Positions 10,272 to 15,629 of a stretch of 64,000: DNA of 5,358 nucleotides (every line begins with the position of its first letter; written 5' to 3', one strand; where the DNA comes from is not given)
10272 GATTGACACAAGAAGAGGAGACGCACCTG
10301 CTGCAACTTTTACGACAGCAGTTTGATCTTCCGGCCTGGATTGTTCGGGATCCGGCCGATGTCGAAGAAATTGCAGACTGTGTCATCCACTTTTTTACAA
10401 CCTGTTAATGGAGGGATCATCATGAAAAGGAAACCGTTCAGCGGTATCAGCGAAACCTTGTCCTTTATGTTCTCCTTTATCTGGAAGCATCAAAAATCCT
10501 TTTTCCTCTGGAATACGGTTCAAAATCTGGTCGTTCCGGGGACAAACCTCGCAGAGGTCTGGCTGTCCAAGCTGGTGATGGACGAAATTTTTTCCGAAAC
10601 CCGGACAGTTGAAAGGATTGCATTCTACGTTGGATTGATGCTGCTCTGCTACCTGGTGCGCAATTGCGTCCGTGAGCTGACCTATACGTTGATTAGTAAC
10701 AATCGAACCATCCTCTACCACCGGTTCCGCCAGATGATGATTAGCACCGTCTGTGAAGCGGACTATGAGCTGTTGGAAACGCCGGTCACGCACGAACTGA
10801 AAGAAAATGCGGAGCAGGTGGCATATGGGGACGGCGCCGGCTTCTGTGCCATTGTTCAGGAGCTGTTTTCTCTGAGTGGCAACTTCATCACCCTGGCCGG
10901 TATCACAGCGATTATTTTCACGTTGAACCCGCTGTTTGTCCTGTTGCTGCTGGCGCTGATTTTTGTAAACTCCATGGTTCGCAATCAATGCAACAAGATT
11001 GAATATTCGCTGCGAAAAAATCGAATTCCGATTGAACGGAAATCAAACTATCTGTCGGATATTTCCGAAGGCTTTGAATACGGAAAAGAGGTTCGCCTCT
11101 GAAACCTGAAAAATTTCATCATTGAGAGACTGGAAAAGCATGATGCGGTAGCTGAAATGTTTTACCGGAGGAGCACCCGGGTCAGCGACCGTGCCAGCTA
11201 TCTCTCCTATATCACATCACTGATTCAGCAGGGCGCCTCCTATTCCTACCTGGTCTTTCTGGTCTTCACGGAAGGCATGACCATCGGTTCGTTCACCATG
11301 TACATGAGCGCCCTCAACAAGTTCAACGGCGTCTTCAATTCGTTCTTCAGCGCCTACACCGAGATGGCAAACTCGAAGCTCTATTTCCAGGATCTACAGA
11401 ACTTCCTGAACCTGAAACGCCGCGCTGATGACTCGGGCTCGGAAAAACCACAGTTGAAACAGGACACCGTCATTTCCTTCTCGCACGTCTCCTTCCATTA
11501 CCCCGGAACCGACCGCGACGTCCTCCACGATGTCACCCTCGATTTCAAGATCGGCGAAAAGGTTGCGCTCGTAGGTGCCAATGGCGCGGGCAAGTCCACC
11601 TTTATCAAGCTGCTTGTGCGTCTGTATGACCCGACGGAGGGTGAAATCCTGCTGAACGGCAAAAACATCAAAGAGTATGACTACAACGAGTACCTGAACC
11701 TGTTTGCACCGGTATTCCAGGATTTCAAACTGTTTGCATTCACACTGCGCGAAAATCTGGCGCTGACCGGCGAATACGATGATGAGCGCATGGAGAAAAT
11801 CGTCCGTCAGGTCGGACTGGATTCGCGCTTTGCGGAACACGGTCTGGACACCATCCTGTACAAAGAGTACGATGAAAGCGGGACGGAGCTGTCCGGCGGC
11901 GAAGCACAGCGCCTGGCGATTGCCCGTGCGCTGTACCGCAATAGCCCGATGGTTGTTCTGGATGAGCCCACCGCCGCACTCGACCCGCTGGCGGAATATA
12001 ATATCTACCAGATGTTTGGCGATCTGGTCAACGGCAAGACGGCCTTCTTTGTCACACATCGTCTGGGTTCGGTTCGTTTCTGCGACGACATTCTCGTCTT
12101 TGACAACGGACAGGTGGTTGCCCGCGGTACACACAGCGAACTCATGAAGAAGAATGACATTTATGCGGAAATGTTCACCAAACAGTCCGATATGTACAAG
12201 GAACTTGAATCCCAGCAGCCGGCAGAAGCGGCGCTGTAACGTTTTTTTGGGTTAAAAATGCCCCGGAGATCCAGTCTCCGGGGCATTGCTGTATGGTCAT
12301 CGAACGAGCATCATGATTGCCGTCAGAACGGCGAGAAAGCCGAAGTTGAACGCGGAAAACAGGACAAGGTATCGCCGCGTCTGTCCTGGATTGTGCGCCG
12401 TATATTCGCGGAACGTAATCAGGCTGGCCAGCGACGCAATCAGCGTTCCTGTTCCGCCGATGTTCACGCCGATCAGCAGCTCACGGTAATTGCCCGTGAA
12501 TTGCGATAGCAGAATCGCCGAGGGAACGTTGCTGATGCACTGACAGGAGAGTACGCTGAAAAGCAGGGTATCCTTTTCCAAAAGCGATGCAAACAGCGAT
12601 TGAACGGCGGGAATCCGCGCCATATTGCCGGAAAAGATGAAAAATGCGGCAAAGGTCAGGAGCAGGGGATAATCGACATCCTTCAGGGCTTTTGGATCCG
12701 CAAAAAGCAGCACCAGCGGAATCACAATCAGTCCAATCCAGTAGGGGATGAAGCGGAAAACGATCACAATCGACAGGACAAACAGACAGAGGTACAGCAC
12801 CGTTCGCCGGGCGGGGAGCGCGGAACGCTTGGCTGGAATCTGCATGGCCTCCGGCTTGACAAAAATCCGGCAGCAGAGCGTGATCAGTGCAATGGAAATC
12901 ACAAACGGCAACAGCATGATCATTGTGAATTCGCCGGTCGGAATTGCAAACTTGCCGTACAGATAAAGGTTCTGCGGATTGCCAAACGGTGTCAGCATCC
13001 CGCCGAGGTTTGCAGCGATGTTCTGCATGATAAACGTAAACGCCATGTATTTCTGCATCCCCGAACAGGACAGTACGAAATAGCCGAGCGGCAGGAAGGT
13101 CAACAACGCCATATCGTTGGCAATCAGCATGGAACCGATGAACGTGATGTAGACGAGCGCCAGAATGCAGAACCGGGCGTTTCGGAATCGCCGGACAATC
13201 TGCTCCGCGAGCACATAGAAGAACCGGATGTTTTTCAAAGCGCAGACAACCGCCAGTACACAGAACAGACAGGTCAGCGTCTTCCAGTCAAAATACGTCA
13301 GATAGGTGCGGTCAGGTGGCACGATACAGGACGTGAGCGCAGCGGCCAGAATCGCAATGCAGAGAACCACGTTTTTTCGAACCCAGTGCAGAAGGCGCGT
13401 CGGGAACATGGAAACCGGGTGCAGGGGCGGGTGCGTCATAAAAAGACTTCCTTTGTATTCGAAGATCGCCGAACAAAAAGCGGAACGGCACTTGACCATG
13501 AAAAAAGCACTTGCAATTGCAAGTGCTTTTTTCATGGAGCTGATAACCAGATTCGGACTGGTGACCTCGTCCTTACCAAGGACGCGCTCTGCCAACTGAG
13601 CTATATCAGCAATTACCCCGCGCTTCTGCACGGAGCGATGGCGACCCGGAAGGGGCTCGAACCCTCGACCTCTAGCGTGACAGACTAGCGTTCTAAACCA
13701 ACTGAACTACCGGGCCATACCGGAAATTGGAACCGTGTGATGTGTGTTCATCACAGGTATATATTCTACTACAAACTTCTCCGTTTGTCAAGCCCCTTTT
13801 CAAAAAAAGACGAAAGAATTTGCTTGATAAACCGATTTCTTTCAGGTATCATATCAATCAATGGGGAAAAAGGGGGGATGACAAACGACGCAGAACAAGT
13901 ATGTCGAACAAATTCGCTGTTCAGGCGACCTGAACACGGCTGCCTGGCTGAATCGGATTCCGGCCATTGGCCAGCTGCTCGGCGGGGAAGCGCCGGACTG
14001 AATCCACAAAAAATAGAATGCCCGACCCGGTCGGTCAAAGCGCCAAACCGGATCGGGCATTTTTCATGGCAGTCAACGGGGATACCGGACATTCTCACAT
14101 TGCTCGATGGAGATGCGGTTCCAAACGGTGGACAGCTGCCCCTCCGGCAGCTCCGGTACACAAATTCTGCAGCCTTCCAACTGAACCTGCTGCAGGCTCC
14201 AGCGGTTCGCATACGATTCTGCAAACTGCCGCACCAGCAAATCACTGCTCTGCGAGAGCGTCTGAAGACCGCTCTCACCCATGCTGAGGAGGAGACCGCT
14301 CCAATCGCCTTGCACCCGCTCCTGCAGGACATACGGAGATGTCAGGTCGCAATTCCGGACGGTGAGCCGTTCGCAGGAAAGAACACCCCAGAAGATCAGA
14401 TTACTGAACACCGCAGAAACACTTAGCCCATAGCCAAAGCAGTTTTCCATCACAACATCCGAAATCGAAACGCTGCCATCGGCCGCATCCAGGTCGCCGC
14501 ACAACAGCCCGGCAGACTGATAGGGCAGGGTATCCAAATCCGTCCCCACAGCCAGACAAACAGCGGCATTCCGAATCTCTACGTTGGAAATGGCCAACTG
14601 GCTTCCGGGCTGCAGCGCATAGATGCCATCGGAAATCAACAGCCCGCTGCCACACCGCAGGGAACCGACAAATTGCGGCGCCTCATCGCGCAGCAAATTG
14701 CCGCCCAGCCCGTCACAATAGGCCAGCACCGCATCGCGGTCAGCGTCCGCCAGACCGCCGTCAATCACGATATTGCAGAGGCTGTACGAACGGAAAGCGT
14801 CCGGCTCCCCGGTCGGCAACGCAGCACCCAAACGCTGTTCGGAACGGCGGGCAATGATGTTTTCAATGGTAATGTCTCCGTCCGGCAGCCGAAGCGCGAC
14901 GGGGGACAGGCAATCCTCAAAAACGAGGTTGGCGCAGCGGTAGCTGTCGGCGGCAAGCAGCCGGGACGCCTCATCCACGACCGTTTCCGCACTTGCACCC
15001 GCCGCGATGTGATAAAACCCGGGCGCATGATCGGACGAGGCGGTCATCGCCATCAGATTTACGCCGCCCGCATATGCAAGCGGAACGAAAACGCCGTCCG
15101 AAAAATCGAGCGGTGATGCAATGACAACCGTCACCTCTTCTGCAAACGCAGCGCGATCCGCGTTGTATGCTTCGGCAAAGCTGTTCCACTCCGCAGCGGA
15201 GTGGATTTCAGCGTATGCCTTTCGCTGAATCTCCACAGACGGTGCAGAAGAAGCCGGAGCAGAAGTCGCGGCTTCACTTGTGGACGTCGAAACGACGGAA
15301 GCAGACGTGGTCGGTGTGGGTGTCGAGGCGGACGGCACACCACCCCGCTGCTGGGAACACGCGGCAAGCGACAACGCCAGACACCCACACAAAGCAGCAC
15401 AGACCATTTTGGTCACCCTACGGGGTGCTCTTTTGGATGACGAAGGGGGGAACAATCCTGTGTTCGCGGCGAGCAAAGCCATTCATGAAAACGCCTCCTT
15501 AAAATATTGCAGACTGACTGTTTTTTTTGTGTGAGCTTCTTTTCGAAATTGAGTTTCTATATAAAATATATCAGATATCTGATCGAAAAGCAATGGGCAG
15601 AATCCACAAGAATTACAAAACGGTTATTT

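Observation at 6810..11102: Three in-frame stop codons interrupt three different genes of the cluster (TAG 6810, TAG 8000, TGA 11100), with no frameshifts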

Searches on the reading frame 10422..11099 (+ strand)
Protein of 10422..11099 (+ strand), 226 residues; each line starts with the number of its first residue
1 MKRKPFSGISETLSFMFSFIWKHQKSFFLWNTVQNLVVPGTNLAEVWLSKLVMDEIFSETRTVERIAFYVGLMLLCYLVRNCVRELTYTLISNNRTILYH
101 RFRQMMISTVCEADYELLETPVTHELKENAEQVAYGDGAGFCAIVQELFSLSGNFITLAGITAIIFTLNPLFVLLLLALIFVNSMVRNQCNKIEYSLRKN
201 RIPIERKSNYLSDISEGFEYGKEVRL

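Call 8: search_protein_families(library=pfam, proteins=[window:10422-11099:+], max_evalue=0.01)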
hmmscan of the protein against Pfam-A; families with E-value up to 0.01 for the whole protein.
window:10422-11099:+ (226 aa): 0 families

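Call 9: search_protein_families(library=ncbifam, proteins=[window:10422-11099:+], max_evalue=0.01)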
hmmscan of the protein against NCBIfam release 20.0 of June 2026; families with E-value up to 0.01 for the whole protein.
window:10422-11099:+ (226 aa): 1 family
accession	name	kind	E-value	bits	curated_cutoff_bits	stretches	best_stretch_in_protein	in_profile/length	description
NF045998.1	cleave_ABC_plasm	equivalog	0.00015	20.2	500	1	12-196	140-326/673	Mbov_0121 family peptidase domain-containing ABC transporter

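Call 51: search_protein_families(library=ncbifam, proteins=[P0130], max_evalue=0.1)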
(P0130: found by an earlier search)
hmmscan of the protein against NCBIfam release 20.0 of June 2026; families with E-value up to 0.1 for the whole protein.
P0130 (846 aa): 72 families (the best 25 are shown)
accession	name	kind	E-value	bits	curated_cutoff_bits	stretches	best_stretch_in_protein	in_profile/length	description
TIGR04463.1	rSAM_vs_C_rich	equivalog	7.1e-59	199.7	525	1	407-822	1-414/438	TIGR04463 family radical SAM/SPASM RiPP maturase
TIGR04334.1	rSAM_Clo7bot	equivalog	3.2e-48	164.5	600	1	449-813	52-417/440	radical SAM/SPASM domain Clo7bot peptide maturase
NF038107.1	rSAM_NF038107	equivalog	5.7e-47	160.5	600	1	405-799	4-398/444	Cys-every-fifth radical SAM/SPASM peptide maturase CefB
NF052473.1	rSAM_FlmE_OhkG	exception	2.8e-42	145.1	500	2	449-664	56-278/481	FlmE/OhkG family radical SAM/SPASM peptide maturase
TIGR04280.1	geopep_mat_rSAM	hypoth_equivalog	7.4e-38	130.6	400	1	454-797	51-388/428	geopeptide radical SAM maturase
NF047865.1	rSAM_PapB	equivalog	9e-35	120.5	340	1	488-806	4-321/330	PapB family radical SAM/SPASM ranthipeptide maturase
TIGR04068.1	rSAM_ocin_clost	equivalog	2.4e-28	99.3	500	1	450-636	47-238/462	Cys-rich peptide radical SAM maturase CcpM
TIGR04064.1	rSAM_nif11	equivalog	8.7e-25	87.3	518.7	1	470-633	63-227/459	nif11-like peptide radical SAM maturase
TIGR03906.1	quino_hemo_SAM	equivalog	5e-21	74.9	453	1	482-634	89-245/467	quinohemoprotein amine dehydrogenase maturation protein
TIGR03974.1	rSAM_six_Cys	equivalog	1.1e-20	73.9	425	1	480-826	90-440/451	thioether cross-link-forming SCIFF peptide maturase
TIGR03978.1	rSAM_paired_1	equivalog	7.9e-20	71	370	1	453-654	45-249/466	His-Xaa-Ser system radical SAM maturase HxsB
NF040492.1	not_ScfB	exception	9.9e-19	67.5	855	1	491-808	99-421/450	ScfB-related radical SAM/SPASM orphan maturase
TIGR03942.1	sulfatase_rSAM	equivalog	2.5e-18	66.3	349.45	2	495-645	9-161/363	anaerobic sulfatase maturase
NF041298.1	rSAM_mat_DynA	equivalog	3.8e-18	65.6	450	1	490-644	4-161/356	dynobactin maturation radical SAM/SPASM protein DynA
NF041707.1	rSAM_YhhB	equivalog_domain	1.4e-17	63.6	445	1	496-643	11-166/369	cyclophane-forming radical SAM/SPASM peptide maturase YhhB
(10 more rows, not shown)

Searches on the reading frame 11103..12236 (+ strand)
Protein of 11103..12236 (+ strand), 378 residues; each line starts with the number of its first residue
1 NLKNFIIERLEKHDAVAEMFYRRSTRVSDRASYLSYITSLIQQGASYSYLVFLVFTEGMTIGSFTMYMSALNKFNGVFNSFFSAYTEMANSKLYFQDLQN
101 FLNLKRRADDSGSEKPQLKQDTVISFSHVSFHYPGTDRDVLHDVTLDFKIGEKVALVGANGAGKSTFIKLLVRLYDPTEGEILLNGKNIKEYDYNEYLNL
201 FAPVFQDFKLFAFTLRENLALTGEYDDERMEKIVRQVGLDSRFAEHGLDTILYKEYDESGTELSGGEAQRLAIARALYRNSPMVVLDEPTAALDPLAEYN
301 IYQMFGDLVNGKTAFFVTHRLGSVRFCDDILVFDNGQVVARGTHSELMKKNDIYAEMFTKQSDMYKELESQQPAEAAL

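Call 8: search_protein_families(library=pfam, proteins=[window:11103-12236:+], max_evalue=0.01)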
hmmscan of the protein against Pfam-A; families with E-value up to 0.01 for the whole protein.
window:11103-12236:+ (378 aa): 5 families
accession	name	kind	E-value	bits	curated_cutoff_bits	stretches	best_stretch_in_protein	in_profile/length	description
PF00005.33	ABC_tran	-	1.8e-33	116.5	25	1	141-291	1-137/137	ABC transporter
PF13304.12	AAA_21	-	1e-10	42.6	27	2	155-174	3-22/304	AAA domain, putative AbiEii toxin, Type IV TA system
PF02463.25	SMC_N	-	1.6e-07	31.4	40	1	173-329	102-207/220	RecF/RecN/SMC N terminal domain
PF13555.12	AAA_29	-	0.00071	19.7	27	1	142-169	13-40/61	P-loop containing region of AAA domain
PF13175.12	AAA_15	-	0.0031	17.6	32.1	1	143-195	16-55/374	AAA ATPase domain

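Call 9: search_protein_families(library=ncbifam, proteins=[window:11103-12236:+], max_evalue=0.01)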
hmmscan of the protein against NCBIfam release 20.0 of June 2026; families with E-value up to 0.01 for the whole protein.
window:11103-12236:+ (378 aa): 191 families (the best 25 are shown)
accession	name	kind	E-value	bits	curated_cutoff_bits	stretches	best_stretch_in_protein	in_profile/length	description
TIGR02203.1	MsbA_lipidA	equivalog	1.6e-68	231.7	602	1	11-360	218-568/572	lipid A export permease/ATP-binding protein MsbA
NF008364.0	PRK11160.1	equivalog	1.9e-63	214.9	630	1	102-359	318-573/575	heme ABC transporter ATP-binding protein/permease CydC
TIGR03375.1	type_I_sec_LssB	subfamily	2.2e-62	211.3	693.1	1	14-351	353-692/696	type I secretion system permease/ATPase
NF010178.0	PRK13657.1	equivalog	4.3e-61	207.1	733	1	51-372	262-580/588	glucan ABC transporter ATP-binding protein/ permease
TIGR02204.1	MsbA_rel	hypoth_equivalog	1.2e-60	205.8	780.4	1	117-359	331-573/576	ABC transporter, permease/ATP-binding protein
NF008381.0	PRK11176.1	equivalog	4.2e-60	203.7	867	1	54-361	274-579/582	lipid A ABC transporter ATP-binding protein/permease MsbA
TIGR03796.1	NHLM_micro_ABC1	equivalog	2.6e-59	201.1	853.3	1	38-357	383-708/710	NHLP family bacteriocin export ABC transporter peptidase/permease/ATPase subunit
TIGR00958.1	3a01208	subfamily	6.5e-59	199.9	874.6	1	49-357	405-710/711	antigen peptide transporter 2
NF045513.1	HepA_fam_ABC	equivalog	2.6e-54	184.7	725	1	52-351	302-599/610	heterocyst formation ABC transporter subunit HepA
TIGR01846.1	type_I_sec_HlyB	subfamily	8.1e-54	183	725.55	1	20-363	350-694/694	type I secretion system permease/ATPase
TIGR02857.1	CydD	equivalog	3e-53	181.6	435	1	84-332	283-528/529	thiol reductant ABC exporter subunit CydD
TIGR03797.1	NHLM_micro_ABC2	equivalog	1.8e-51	175.5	709.4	1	20-361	350-685/686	NHLP bacteriocin export ABC transporter permease/ATPase subunit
TIGR02868.1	CydC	equivalog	3.6e-51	174.4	329.05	1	105-321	316-530/530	thiol reductant ABC exporter subunit CydC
TIGR01192.1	chvA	subfamily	1.7e-50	172.2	585.4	1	53-376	264-584/585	glucan export ABC transporter ATP-binding protein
NF052233.1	CphA_assoc_ABC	equivalog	2.3e-49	168.4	880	1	48-370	433-752/766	cyanophycin metabolism-associated ABC transporter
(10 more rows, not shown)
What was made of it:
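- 10422..12239 (+): ABC exporter gene (membrane domain plus ATPase). It spans 605 codons and is interrupted at codon 227. Family hits (calls 8, 9).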

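Call 51: search_protein_families(library=ncbifam, proteins=[P0130], max_evalue=0.1)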
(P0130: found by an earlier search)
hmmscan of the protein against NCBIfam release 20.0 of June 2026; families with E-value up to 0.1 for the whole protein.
P0130 (846 aa): 72 families (the best 25 are shown)
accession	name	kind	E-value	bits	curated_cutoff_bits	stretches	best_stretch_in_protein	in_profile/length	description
TIGR04463.1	rSAM_vs_C_rich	equivalog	7.1e-59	199.7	525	1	407-822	1-414/438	TIGR04463 family radical SAM/SPASM RiPP maturase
TIGR04334.1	rSAM_Clo7bot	equivalog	3.2e-48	164.5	600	1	449-813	52-417/440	radical SAM/SPASM domain Clo7bot peptide maturase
NF038107.1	rSAM_NF038107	equivalog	5.7e-47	160.5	600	1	405-799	4-398/444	Cys-every-fifth radical SAM/SPASM peptide maturase CefB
NF052473.1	rSAM_FlmE_OhkG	exception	2.8e-42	145.1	500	2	449-664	56-278/481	FlmE/OhkG family radical SAM/SPASM peptide maturase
TIGR04280.1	geopep_mat_rSAM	hypoth_equivalog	7.4e-38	130.6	400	1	454-797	51-388/428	geopeptide radical SAM maturase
NF047865.1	rSAM_PapB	equivalog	9e-35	120.5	340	1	488-806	4-321/330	PapB family radical SAM/SPASM ranthipeptide maturase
TIGR04068.1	rSAM_ocin_clost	equivalog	2.4e-28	99.3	500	1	450-636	47-238/462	Cys-rich peptide radical SAM maturase CcpM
TIGR04064.1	rSAM_nif11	equivalog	8.7e-25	87.3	518.7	1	470-633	63-227/459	nif11-like peptide radical SAM maturase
TIGR03906.1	quino_hemo_SAM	equivalog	5e-21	74.9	453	1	482-634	89-245/467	quinohemoprotein amine dehydrogenase maturation protein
TIGR03974.1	rSAM_six_Cys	equivalog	1.1e-20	73.9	425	1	480-826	90-440/451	thioether cross-link-forming SCIFF peptide maturase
TIGR03978.1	rSAM_paired_1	equivalog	7.9e-20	71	370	1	453-654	45-249/466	His-Xaa-Ser system radical SAM maturase HxsB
NF040492.1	not_ScfB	exception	9.9e-19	67.5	855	1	491-808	99-421/450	ScfB-related radical SAM/SPASM orphan maturase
TIGR03942.1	sulfatase_rSAM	equivalog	2.5e-18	66.3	349.45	2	495-645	9-161/363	anaerobic sulfatase maturase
NF041298.1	rSAM_mat_DynA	equivalog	3.8e-18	65.6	450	1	490-644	4-161/356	dynobactin maturation radical SAM/SPASM protein DynA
NF041707.1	rSAM_YhhB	equivalog_domain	1.4e-17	63.6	445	1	496-643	11-166/369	cyclophane-forming radical SAM/SPASM peptide maturase YhhB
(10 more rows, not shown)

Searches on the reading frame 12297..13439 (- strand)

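Call 51: search_protein_families(library=ncbifam, proteins=[window:12297-13439:-], max_evalue=0.1)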
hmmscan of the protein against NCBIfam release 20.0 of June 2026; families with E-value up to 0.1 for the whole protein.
window:12297-13439:- (380 aa): 1 family
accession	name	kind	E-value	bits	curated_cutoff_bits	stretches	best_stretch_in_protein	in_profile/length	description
TIGR00775.1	NhaD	equivalog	2.7e-05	23.1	577.1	1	55-230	65-237/420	NhaD family Na+:H+ antiporter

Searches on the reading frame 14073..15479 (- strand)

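Call 51: search_protein_families(library=ncbifam, proteins=[window:14073-15479:-], max_evalue=0.1)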
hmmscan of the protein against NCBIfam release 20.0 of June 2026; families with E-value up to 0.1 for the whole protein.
window:14073-15479:- (468 aa): 1 family
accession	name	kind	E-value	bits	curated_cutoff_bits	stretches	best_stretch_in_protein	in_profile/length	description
NF058595.1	invert_tail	domain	0.014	15.7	37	1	14-71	45-102/113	lipo-invert putative C-terminal anchoring domain-containing protein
